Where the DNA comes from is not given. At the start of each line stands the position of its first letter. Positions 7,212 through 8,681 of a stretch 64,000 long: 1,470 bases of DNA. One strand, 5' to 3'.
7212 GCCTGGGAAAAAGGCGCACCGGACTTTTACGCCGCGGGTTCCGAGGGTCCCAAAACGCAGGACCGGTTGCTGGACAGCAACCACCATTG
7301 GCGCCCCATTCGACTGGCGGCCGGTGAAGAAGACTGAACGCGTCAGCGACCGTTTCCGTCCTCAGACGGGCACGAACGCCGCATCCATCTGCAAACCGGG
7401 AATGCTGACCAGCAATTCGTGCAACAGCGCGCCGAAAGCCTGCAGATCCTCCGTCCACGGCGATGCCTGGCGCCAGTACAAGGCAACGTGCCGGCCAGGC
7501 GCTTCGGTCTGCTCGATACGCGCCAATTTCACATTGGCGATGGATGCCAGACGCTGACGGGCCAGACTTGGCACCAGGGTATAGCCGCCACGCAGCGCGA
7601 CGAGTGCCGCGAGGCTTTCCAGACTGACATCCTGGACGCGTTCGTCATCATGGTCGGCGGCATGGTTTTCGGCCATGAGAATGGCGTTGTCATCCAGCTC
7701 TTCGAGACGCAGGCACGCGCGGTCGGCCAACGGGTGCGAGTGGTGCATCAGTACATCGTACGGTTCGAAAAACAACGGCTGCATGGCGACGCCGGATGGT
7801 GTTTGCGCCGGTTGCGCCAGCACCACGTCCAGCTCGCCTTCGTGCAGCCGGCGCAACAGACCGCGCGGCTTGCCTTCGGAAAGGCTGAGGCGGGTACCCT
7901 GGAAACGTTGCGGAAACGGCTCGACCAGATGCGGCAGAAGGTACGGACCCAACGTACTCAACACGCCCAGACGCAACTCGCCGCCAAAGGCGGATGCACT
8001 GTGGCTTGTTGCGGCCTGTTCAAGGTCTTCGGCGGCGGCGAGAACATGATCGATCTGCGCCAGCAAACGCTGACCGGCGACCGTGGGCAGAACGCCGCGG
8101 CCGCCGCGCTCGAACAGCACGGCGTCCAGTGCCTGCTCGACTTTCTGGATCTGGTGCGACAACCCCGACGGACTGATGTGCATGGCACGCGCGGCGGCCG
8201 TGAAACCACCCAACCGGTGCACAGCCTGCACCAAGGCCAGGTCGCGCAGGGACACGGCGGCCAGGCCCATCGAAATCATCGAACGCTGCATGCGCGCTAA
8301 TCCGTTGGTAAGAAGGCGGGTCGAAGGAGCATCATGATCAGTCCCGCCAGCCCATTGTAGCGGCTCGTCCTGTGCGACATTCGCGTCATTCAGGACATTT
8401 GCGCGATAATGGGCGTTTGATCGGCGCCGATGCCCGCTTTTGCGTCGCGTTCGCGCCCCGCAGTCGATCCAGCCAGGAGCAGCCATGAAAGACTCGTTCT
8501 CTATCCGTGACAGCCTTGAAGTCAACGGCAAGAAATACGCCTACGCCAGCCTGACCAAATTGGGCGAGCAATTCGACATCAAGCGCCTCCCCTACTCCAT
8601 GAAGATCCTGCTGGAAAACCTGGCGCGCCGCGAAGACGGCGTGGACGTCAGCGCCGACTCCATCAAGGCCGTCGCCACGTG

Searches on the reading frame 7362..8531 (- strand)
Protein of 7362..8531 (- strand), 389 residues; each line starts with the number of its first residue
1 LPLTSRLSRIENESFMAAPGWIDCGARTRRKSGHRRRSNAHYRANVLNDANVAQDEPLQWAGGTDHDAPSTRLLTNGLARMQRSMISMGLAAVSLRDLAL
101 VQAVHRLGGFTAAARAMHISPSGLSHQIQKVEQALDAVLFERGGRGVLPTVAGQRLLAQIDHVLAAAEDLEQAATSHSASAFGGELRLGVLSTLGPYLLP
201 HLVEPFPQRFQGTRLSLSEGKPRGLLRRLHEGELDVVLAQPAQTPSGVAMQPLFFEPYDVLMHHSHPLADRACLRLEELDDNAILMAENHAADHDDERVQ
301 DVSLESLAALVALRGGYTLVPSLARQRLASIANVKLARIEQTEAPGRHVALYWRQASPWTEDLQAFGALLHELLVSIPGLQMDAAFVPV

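Call 64: search_protein_families(library=pfam, proteins=[window:7362-8531:-], max_evalue=0.0001)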
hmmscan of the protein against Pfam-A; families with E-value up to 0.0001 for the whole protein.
window:7362-8531:- (389 aa): 2 families
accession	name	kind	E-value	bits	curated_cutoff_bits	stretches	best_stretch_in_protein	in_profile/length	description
PF03466.25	LysR_substrate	-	2.2e-26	93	28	1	183-372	5-206/209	LysR substrate binding domain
PF00126.33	HTH_1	-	1.6e-18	66.8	26.6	1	95-154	1-60/60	Bacterial regulatory helix-turn-helix protein, lysR family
